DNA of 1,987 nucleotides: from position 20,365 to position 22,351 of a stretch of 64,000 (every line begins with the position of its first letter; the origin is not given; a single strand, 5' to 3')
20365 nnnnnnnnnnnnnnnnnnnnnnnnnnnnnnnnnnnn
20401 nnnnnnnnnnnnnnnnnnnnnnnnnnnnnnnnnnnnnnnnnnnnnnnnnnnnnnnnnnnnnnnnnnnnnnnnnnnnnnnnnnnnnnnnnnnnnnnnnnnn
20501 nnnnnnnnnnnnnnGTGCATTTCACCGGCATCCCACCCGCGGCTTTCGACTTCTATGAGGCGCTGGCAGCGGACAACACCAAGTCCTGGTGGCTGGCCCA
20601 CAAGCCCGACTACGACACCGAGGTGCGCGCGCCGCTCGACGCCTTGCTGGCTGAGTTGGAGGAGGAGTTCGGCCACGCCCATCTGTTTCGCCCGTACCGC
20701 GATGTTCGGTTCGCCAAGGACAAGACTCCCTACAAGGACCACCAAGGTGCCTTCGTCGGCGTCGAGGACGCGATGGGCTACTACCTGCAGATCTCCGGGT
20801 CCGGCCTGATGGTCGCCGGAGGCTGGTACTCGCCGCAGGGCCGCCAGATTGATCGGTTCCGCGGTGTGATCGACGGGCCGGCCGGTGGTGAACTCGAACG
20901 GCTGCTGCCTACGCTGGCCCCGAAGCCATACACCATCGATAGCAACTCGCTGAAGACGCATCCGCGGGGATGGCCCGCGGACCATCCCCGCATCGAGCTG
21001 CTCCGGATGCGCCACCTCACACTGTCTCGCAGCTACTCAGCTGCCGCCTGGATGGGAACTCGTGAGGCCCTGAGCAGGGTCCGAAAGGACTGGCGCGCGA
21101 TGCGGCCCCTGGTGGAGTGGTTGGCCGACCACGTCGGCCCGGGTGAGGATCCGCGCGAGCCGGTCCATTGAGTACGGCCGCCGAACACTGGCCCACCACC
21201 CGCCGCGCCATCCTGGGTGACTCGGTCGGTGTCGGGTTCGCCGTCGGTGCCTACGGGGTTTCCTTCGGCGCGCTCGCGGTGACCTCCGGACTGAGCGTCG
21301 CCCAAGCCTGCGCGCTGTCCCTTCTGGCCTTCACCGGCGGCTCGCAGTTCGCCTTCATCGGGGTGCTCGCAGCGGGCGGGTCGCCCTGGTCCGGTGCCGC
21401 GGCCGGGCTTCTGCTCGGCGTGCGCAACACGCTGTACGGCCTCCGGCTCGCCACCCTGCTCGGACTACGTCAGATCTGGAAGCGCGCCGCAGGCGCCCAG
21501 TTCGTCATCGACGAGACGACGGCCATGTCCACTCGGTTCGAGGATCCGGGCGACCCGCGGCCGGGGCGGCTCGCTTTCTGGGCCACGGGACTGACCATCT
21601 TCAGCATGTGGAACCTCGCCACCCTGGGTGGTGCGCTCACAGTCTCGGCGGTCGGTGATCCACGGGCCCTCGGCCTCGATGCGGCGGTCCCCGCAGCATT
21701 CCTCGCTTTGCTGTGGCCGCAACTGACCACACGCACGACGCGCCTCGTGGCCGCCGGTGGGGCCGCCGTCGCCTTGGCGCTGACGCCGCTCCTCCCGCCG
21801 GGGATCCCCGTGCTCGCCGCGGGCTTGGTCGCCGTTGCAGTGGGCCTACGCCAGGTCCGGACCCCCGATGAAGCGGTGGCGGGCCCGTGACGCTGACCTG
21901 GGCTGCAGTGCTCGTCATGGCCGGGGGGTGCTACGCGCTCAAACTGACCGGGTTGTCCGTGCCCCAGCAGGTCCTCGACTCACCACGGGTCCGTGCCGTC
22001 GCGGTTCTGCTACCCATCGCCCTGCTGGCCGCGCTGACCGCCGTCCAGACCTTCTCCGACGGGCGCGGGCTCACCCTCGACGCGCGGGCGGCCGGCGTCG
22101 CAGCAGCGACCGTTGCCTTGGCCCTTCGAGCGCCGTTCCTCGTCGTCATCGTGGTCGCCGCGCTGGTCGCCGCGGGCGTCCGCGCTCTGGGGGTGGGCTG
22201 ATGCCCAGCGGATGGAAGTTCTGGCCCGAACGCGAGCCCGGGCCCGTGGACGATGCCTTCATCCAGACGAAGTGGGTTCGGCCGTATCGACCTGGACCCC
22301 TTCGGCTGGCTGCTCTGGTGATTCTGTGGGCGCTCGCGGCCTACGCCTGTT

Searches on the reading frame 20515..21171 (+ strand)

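Call 30: search_protein_families(library=pfam, proteins=[window:20515-21171:+], max_evalue=0.00001)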
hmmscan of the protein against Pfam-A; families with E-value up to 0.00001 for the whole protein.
window:20515-21171:+ (218 aa): 1 family
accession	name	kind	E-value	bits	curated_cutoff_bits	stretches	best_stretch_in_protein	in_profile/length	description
PF09365.15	DUF2461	-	3.1e-48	164.9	22.8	1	10-202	2-208/208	Conserved hypothetical protein (DUF2461)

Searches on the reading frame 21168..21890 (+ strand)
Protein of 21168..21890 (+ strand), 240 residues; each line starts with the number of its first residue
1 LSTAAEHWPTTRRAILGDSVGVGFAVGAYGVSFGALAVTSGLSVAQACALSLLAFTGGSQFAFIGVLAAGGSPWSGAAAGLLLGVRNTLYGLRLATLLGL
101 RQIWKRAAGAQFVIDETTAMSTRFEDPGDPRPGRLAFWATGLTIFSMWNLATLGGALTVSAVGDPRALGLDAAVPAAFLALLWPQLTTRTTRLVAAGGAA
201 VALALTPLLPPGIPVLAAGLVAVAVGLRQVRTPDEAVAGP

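Call 30: search_protein_families(library=pfam, proteins=[window:21168-21890:+], max_evalue=0.00001)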
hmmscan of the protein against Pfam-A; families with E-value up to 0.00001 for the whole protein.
window:21168-21890:+ (240 aa): 1 family
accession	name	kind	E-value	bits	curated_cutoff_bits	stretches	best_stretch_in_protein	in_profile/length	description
PF03591.19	AzlC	-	8.3e-29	101.2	32.1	1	22-161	2-136/137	AzlC protein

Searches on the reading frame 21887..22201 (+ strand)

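Call 30: search_protein_families(library=pfam, proteins=[window:21887-22201:+], max_evalue=0.00001)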
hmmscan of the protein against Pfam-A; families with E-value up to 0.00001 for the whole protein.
window:21887-22201:+ (104 aa): 1 family
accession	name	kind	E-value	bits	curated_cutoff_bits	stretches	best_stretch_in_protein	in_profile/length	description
PF05437.17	AzlD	-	1.7e-10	41.4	23.7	1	4-99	1-99/99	Branched-chain amino acid transport protein (AzlD)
